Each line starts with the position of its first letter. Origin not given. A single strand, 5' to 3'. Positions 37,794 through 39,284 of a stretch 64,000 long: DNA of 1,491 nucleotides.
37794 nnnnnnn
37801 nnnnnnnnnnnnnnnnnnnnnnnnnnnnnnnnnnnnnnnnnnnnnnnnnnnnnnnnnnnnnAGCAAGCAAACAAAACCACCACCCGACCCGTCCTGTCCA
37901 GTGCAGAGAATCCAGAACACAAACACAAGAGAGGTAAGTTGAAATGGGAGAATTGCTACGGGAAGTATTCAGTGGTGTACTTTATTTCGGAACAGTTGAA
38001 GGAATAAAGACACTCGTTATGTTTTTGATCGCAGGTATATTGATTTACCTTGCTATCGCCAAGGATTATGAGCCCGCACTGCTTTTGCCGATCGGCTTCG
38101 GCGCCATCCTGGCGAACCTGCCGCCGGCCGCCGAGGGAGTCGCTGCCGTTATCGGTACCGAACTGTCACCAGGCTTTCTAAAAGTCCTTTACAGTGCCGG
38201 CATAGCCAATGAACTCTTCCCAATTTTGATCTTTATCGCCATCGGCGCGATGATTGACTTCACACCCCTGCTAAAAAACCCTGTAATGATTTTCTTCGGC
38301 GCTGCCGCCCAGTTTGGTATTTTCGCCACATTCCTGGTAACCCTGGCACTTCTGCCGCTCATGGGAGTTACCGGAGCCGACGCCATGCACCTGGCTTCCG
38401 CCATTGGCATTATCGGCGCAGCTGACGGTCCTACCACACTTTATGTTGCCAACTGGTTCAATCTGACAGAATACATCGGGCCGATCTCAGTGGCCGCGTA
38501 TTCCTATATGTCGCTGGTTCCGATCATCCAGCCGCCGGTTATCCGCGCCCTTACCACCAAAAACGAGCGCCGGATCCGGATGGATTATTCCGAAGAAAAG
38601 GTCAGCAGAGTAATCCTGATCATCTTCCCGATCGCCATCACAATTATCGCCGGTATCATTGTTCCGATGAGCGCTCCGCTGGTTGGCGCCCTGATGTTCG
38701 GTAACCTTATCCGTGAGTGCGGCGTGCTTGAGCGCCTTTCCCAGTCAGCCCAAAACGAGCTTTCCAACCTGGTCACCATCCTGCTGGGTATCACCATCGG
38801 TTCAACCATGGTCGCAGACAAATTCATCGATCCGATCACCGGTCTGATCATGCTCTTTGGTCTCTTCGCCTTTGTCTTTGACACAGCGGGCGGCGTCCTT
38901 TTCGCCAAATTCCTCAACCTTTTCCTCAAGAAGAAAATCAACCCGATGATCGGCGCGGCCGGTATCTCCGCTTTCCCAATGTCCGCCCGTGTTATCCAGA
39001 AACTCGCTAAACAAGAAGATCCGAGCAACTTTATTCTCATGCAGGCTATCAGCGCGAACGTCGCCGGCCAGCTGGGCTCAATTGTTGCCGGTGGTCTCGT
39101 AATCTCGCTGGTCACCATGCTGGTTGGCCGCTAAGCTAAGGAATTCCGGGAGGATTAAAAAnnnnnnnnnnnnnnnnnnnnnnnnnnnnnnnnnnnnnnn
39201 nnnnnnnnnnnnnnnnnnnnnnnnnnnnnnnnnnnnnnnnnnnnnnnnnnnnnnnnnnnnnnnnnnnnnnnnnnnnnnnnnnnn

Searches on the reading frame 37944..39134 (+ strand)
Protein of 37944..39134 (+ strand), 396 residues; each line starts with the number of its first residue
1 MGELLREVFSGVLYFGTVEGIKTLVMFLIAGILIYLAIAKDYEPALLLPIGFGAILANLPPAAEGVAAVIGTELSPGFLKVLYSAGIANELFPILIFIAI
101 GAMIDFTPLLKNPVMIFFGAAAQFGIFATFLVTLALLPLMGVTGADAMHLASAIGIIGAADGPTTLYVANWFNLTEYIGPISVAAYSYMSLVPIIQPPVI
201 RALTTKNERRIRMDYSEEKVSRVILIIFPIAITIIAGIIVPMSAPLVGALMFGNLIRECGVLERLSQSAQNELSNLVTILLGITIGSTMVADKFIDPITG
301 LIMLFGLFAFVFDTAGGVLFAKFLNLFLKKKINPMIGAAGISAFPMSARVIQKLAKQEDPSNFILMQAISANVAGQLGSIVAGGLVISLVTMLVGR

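Call 3: search_protein_families(library=pfam, proteins=[window:37944-39134:+], max_evalue=0.01)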
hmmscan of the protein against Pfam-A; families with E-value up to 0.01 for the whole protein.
window:37944-39134:+ (396 aa): 1 family
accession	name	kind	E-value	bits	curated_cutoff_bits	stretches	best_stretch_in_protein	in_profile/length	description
PF03977.18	OAD_beta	-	3.3e-142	474.1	31.6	1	23-389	2-348/349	Na+-transporting oxaloacetate decarboxylase beta subunit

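Call 4: search_protein_families(library=ncbifam, proteins=[window:37944-39134:+], max_evalue=0.01)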
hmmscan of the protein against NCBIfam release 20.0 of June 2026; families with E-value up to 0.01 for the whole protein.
window:37944-39134:+ (396 aa): 5 families
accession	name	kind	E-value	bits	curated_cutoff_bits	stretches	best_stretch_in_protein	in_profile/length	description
TIGR01109.1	Na_pump_decarbB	subfamily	1.6e-125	418.8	190.6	1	24-384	3-353/354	sodium ion-translocating decarboxylase subunit beta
NF012019.0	PRK15475.1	subfamily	1.1e-104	350.9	822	2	73-390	117-430/433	oxaloacetate decarboxylase subunit beta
NF012020.0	PRK15476.1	subfamily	1.2e-104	350.7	820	2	73-390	117-430/433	oxaloacetate decarboxylase subunit beta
NF012021.0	PRK15477.1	subfamily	3.3e-104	349.4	824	2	73-390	117-430/433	oxaloacetate decarboxylase subunit beta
TIGR03136.1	malonate_biotin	equivalog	2.6e-39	135.6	596.9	1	73-392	88-398/399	Na+-transporting malonate decarboxylase, carboxybiotin decarboxylase subunit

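Call 12: find_encoding_contigs(protein=window:37944-39134:+, flank=10000, max_places=6)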
Protein window:37944-39134:+ (396 aa): 7 contigs read that carry it; 6 places shown.
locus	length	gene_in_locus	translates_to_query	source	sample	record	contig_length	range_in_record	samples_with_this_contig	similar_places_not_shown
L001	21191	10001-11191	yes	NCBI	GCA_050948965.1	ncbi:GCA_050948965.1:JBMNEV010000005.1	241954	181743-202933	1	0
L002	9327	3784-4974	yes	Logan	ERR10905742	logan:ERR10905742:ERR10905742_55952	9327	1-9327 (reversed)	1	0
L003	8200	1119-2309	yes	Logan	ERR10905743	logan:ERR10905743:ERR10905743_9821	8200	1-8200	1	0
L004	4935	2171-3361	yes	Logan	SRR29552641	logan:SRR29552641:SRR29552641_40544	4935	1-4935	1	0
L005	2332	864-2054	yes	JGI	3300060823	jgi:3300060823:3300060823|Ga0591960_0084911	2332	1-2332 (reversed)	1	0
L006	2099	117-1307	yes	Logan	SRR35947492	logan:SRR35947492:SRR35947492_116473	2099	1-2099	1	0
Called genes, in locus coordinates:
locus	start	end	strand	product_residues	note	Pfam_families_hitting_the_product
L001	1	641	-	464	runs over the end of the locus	PF01336:tRNA_anti-codon, PF00152:tRNA-synt_2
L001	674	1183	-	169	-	PF02810:SEC-C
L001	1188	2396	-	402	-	PF00180:Iso_dh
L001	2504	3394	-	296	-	PF21694:DNA_pol3_delta_C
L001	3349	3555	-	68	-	-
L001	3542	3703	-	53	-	-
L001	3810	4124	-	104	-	-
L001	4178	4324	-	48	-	-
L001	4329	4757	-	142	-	PF00753:Lactamase_B, PF23023:Anti-Pycsar_Apyc1 (weak), PF12706:Lactamase_B_2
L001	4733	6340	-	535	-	PF13567:DUF4131, PF03772:Competence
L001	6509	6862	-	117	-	-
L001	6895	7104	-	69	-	PF01926:MMR_HSR1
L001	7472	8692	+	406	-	PF13793:Pribosyltran_N, PF00156:Pribosyltran, PF14572:Pribosyl_synth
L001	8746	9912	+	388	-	PF13793:Pribosyltran_N, PF00156:Pribosyltran, PF14572:Pribosyl_synth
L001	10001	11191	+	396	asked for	PF03977:OAD_beta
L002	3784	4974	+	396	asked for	PF03977:OAD_beta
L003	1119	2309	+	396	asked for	PF03977:OAD_beta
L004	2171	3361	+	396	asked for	PF03977:OAD_beta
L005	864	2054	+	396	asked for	PF03977:OAD_beta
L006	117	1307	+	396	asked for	PF03977:OAD_beta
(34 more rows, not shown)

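Call 14: find_homologous_proteins(query=window:37944-39134:+, max_evalue=1e-20)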
Query window:37944-39134:+ (396 aa): 8000 proteins with E <= 1e-20 among 8000 candidates; the best 120 are listed.
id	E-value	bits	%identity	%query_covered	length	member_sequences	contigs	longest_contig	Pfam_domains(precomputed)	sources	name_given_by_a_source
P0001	7.1e-241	817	100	100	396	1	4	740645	PF03977.19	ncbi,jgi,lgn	ncbi:MAG: sodium ion-translocating decarboxylase subunit beta [Saccharofermentanales bacterium]|jgi:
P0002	3.1e-239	811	99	100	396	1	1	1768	PF03977.19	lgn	-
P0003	8.9e-224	761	90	100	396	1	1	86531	PF03977.19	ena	-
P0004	1.5e-207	707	85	100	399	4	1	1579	PF03977.19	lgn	-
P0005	1.1e-206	704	84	100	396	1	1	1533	PF03977.19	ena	-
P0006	7.6e-205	698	84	100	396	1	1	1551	PF03977.19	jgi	jgi:sodium ion-translocating decarboxylase beta subunit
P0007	1.8e-204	697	84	99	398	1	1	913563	PF03977.19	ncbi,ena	-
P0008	5.6e-203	692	82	100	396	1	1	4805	PF03977.19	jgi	jgi:carboxybiotin decarboxylase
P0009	1.1e-202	691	83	100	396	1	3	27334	PF03977.19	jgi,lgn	jgi:oxaloacetate decarboxylase beta subunit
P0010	1.7e-202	691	82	100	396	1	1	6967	PF03977.19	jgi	jgi:carboxybiotin decarboxylase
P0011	7.1e-202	689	82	100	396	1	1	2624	PF03977.19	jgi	jgi:oxaloacetate decarboxylase beta subunit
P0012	7.4e-201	685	81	100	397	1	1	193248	PF03977.19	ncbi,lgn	-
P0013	4.0e-200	683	81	100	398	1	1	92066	PF03977.19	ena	-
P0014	5.6e-200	682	82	100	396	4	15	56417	PF03977.19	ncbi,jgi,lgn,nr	ncbi:MAG: carboxybiotin decarboxylase [Clostridiales bacterium]|jgi:oxaloacetate decarboxylase beta 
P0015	9.5e-200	682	82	99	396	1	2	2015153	PF03977.19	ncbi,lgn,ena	-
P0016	2.2e-199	680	81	100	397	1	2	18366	PF03977.19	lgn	-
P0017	3.1e-199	680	82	99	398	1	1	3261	PF03977.19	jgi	jgi:sodium ion-translocating decarboxylase beta subunit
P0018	3.2e-199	680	81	100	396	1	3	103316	PF03977.19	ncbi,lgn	-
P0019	1.1e-198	678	81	99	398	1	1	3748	PF03977.19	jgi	jgi:sodium ion-translocating decarboxylase beta subunit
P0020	1.9e-198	677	81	99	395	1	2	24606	PF03977.19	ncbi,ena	-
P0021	4.0e-198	676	81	100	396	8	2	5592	PF03977.19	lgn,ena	-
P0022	5.0e-198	676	81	100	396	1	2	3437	PF03977.19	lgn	-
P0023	6.4e-198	676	81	100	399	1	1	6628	PF03977.19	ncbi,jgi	jgi:oxaloacetate decarboxylase beta subunit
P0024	6.7e-198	675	81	100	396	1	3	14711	PF03977.19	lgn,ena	-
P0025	6.8e-198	675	80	99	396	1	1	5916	PF03977.19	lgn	-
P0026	9.7e-198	675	81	99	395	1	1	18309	PF03977.19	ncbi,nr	ncbi:MAG: sodium ion-translocating decarboxylase subunit beta [Ruminococcaceae bacterium]|nr:sodium 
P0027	1.1e-197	675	81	99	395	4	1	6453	PF03977.19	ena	-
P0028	1.3e-197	674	81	100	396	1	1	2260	PF03977.19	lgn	-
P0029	1.5e-197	674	83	99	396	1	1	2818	PF03977.19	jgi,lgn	-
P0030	2.1e-197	674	81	99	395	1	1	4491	PF03977.19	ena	-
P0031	2.1e-197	674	81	100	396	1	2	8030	PF03977.19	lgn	-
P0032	1.2e-196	671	80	99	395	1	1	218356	PF03977.19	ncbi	-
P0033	1.4e-196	671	81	99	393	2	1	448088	PF03977.19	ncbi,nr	ncbi:MAG: sodium ion-translocating decarboxylase subunit beta [Clostridiaceae bacterium]|nr:sodium i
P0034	1.9e-196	671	80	99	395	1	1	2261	PF03977.19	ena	-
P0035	2.2e-196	670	81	100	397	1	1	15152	PF03977.19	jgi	jgi:carboxybiotin decarboxylase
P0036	2.7e-196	670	80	100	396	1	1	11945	PF03977.19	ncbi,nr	ncbi:MAG: sodium ion-translocating decarboxylase subunit beta [Clostridiaceae bacterium]|nr:sodium i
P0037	3.0e-196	670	81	99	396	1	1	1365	PF03977.19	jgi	jgi:oxaloacetate decarboxylase beta subunit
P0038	3.2e-196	670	80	99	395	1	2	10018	PF03977.19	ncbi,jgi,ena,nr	ncbi:MAG: sodium ion-translocating decarboxylase subunit beta [Clostridiaceae bacterium]|jgi:oxaloac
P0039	3.3e-196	670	81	99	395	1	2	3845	PF03977.19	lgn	-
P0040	4.8e-196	669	81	99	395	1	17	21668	PF03977.19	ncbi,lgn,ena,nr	ncbi:MAG: sodium ion-translocating decarboxylase subunit beta [Clostridia bacterium]|nr:sodium ion-t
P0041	8.0e-196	669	80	99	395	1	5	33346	PF03977.19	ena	-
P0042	1.0e-195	668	80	99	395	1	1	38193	PF03977.19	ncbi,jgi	-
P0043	1.2e-195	668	82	100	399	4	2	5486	PF03977.19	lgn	-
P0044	1.4e-195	668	80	99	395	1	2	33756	PF03977.19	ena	-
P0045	1.5e-195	668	80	99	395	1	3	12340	PF03977.19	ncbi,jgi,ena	-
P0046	1.7e-195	668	81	99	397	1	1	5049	PF03977.19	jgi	jgi:sodium ion-translocating decarboxylase beta subunit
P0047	1.7e-195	667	79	99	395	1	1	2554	PF03977.19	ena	-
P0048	1.8e-195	667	80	99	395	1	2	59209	PF03977.19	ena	-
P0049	2.6e-195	667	79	99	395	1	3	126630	PF03977.19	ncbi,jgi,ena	-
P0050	3.2e-195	667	83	99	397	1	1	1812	PF03977.19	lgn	-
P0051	3.6e-195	666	81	99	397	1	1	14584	PF03977.19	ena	-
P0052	4.0e-195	666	81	99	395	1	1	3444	PF03977.19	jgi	-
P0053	5.3e-195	666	81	99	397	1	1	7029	PF03977.19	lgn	-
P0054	5.7e-195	666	80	99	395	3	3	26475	PF03977.19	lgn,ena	-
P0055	6.0e-195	666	80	100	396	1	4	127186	PF03977.19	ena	-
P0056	8.4e-195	665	80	100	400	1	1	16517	PF03977.19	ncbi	-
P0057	2.6e-194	664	79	100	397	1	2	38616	PF03977.19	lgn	-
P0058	3.1e-194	663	81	100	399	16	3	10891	PF03977.19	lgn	-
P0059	3.6e-194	663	78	100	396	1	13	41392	PF03977.19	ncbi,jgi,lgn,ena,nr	ncbi:MAG: sodium ion-translocating decarboxylase subunit beta [Clostridiaceae bacterium]|jgi:oxaloac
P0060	3.8e-194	663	78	100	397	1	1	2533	PF03977.19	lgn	-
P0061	4.0e-194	663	81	99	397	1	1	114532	PF03977.19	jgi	jgi:carboxybiotin decarboxylase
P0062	4.4e-194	663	78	100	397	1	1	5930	PF03977.19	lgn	-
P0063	6.1e-194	662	81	99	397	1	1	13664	PF03977.19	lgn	-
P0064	6.8e-194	662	78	100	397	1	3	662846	PF03977.19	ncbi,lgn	-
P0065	7.5e-194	662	81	99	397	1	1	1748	PF03977.19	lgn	-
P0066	8.6e-194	662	78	100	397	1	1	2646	PF03977.19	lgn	-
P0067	8.7e-194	662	78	100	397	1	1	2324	PF03977.19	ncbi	-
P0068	1.1e-193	662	80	99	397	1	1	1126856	PF03977.19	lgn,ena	-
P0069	1.1e-193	662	80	99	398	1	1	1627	PF03977.19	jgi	-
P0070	1.8e-193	661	79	99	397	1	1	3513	PF03977.19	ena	-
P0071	3.4e-193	660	80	99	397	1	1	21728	PF03977.19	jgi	-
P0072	4.0e-193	660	78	100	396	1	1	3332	PF03977.19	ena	-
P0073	5.7e-193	659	78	100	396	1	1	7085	PF03977.19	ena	-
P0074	1.1e-192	658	80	99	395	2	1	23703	PF03977.19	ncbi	-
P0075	1.9e-192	657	81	99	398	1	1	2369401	PF03977.19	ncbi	-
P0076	8.7e-192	655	80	99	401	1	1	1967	PF03977.19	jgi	jgi:carboxybiotin decarboxylase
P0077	1.5e-190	651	77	99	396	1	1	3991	PF03977.19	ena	-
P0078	1.7e-189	648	79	99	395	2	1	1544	PF03977.19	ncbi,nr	ncbi:MAG: sodium ion-translocating decarboxylase subunit beta [Armatimonadetes bacterium]|nr:sodium 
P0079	7.5e-189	646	78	99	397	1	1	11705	PF03977.19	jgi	jgi:carboxybiotin decarboxylase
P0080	1.7e-188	644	78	99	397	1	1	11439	PF03977.19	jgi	jgi:carboxybiotin decarboxylase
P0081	2.2e-188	644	77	100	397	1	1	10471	PF03977.19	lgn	-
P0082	2.2e-188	644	77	99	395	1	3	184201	PF03977.19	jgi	jgi:oxaloacetate decarboxylase beta subunit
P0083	2.4e-188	644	77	100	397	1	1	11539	PF03977.19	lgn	-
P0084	5.0e-188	643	78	99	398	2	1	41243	PF03977.19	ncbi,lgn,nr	ncbi:MAG: sodium ion-translocating decarboxylase subunit beta [Clostridiales bacterium]|nr:sodium io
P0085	1.5e-187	641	77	99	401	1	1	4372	PF03977.19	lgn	-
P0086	1.0e-186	639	79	96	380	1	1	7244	PF03977.19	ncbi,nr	ncbi:MAG: sodium ion-translocating decarboxylase subunit beta [Clostridia bacterium]|nr:sodium ion-t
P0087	1.1e-186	638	78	99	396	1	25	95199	PF03977.19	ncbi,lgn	-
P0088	4.4e-186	637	76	99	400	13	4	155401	PF03977.19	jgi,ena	-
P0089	7.4e-186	636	77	99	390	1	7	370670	PF03977.19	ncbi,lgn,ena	-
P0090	1.1e-185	635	77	99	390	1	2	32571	PF03977.19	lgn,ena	-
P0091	1.4e-185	635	77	100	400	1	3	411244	PF03977.19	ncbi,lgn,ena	-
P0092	1.5e-185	635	77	99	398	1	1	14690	PF03977.19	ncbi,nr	ncbi:MAG: sodium ion-translocating decarboxylase subunit beta [Clostridiales bacterium]|nr:sodium io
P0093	3.0e-185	634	77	99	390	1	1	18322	PF03977.19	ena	-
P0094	3.0e-185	634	81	93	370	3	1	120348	PF03977.19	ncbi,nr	ncbi:MAG: sodium ion-translocating decarboxylase subunit beta [Clostridiales bacterium]|nr:sodium io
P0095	4.3e-185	633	76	99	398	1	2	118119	PF03977.19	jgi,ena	-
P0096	6.5e-185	633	77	99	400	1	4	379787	PF03977.19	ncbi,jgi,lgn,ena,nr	ncbi:MAG: sodium ion-translocating decarboxylase subunit beta [Clostridiaceae bacterium]|nr:sodium i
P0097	6.8e-185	633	77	99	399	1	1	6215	PF03977.19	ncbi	-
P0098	9.7e-185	632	76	100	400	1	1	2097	PF03977.19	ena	-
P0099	1.2e-184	632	76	100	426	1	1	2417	PF03977.19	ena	-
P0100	1.4e-184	632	76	99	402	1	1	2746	PF03977.19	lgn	-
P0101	1.5e-184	631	76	99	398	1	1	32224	PF03977.19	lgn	-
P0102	1.7e-184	631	75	99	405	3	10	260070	PF03977.19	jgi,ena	-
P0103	2.3e-184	631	76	100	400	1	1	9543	PF03977.19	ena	-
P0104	2.5e-184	631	76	100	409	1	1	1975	PF03977.19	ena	-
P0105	3.1e-184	630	77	99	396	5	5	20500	PF03977.19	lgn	-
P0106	3.4e-184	630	76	99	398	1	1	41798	PF03977.19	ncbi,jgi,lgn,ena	jgi:oxaloacetate decarboxylase beta subunit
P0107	3.7e-184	630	75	99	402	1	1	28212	PF03977.19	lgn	-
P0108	4.4e-184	630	76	99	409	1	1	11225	PF03977.19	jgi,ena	-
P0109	5.1e-184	630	75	99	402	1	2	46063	PF03977.19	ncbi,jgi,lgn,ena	-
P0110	8.0e-184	629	77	99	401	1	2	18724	PF03977.19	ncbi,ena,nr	ncbi:MAG: sodium ion-translocating decarboxylase subunit beta [Clostridiales bacterium]|nr:sodium io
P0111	8.3e-184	629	77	99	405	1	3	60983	PF03977.19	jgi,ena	-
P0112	1.7e-183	628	76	99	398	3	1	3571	PF03977.19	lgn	-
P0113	2.9e-183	627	80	94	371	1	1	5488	PF03977.19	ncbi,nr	ncbi:MAG: sodium ion-translocating decarboxylase subunit beta [Eubacteriales bacterium]|nr:sodium io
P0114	3.5e-183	627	75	99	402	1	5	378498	PF03977.19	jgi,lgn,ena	-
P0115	4.4e-183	627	76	99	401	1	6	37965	PF03977.19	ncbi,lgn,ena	-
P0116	5.1e-183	626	77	99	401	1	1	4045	PF03977.19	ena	-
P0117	7.4e-183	626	76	99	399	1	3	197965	PF03977.19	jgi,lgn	-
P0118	7.6e-183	626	77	99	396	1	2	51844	PF03977.19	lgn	-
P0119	8.9e-183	626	75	99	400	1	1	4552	PF03977.19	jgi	-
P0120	1.3e-182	625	78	99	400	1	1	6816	PF03977.19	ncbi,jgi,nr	ncbi:MAG: sodium ion-translocating decarboxylase subunit beta [Clostridiales bacterium]|nr:sodium io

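Call 16: find_encoding_contigs(protein=P0015, flank=7000, max_places=2)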
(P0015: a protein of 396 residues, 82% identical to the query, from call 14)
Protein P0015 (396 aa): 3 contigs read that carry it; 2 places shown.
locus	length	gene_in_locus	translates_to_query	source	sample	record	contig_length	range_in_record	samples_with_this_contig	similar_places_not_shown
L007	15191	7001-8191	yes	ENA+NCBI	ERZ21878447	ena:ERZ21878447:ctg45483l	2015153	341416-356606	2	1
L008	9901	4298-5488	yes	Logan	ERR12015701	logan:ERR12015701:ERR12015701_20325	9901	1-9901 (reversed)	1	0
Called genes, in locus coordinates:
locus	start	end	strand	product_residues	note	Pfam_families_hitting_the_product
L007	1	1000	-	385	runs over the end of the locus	PF06144:DNA_pol3_delta (weak), PF21694:DNA_pol3_delta_C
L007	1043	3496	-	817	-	PF13567:DUF4131, PF03772:Competence, PF00753:Lactamase_B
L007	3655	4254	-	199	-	PF03193:RsgA_GTPase (faint), PF02421:FeoB_N, PF00350:Dynamin_N (faint), PF01926:MMR_HSR1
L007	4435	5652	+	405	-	PF13793:Pribosyltran_N, PF00156:Pribosyltran, PF14572:Pribosyl_synth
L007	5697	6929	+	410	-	PF13793:Pribosyltran_N, PF00156:Pribosyltran, PF14572:Pribosyl_synth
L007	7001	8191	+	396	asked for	PF03977:OAD_beta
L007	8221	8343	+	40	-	-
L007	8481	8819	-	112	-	-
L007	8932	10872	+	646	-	PF05833:NFACT_N, PF05670:NFACT-R_1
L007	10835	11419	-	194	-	PF02677:QueH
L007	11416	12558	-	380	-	PF01078:Mg_chelatase (faint), PF05496:RuvB_N, PF00004:AAA, PF07728:AAA_5, PF17864:AAA_lid_4, PF05491:WHD_RuvB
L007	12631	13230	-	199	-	PF01330:RuvA_N, PF00633:HHH (faint), PF14520:HHH_5, PF07499:RuvA_C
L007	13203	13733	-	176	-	PF02075:RuvC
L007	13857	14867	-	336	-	-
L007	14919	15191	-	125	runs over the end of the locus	PF13380:CoA_binding_2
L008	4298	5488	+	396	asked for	PF03977:OAD_beta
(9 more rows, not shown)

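Call 17: find_encoding_contigs(protein=P0075, flank=7000, max_places=2)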
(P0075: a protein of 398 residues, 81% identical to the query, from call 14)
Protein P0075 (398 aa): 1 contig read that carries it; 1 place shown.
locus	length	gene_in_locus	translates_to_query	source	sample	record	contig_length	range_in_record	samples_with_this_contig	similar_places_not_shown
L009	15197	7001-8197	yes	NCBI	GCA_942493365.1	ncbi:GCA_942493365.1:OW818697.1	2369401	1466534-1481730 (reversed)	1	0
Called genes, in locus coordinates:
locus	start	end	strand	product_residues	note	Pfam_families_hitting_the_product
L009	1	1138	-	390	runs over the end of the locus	PF06144:DNA_pol3_delta (faint), PF21694:DNA_pol3_delta_C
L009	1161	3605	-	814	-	PF13567:DUF4131, PF12706:Lactamase_B_2 (faint), PF03772:Competence, PF00753:Lactamase_B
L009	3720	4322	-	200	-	PF03193:RsgA_GTPase (faint), PF01926:MMR_HSR1, PF02421:FeoB_N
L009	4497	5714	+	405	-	PF13793:Pribosyltran_N, PF00156:Pribosyltran, PF14572:Pribosyl_synth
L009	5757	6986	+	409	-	PF13793:Pribosyltran_N, PF00156:Pribosyltran, PF14572:Pribosyl_synth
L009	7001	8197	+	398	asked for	PF03977:OAD_beta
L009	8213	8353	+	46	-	-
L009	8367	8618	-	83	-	-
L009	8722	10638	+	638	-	PF05833:NFACT_N, PF05670:NFACT-R_1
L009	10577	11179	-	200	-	PF02677:QueH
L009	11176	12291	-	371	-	PF01078:Mg_chelatase (faint), PF05496:RuvB_N, PF00004:AAA, PF07728:AAA_5 (weak), PF17864:AAA_lid_4, PF05491:WHD_RuvB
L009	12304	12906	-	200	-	PF01330:RuvA_N, PF00633:HHH (faint), PF14520:HHH_5, PF07499:RuvA_C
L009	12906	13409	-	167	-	PF02075:RuvC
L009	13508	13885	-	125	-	PF13380:CoA_binding_2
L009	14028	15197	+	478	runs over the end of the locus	PF00682:HMGL-like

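Call 18: find_encoding_contigs(protein=P0114, flank=7000, max_places=2)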
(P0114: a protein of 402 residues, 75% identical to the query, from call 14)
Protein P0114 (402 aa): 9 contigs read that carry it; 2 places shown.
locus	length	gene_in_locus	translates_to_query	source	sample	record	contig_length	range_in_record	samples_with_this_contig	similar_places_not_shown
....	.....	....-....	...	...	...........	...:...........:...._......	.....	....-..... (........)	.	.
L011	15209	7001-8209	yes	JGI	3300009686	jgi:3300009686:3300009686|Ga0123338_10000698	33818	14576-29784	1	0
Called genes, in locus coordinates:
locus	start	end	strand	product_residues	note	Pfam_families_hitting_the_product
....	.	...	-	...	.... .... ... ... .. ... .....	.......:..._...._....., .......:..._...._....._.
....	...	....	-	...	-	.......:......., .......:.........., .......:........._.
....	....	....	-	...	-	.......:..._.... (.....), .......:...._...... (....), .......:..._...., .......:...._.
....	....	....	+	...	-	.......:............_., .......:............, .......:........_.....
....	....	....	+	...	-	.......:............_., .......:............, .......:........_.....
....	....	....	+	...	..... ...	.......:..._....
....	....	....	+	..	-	-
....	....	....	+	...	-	-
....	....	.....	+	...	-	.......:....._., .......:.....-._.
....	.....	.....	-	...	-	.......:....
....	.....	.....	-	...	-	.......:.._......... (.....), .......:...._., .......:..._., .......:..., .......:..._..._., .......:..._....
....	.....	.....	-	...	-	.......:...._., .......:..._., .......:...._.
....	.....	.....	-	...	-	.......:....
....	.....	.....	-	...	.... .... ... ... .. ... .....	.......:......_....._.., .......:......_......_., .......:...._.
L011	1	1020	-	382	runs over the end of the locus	PF06144:DNA_pol3_delta, PF21694:DNA_pol3_delta_C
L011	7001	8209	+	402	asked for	PF03977:OAD_beta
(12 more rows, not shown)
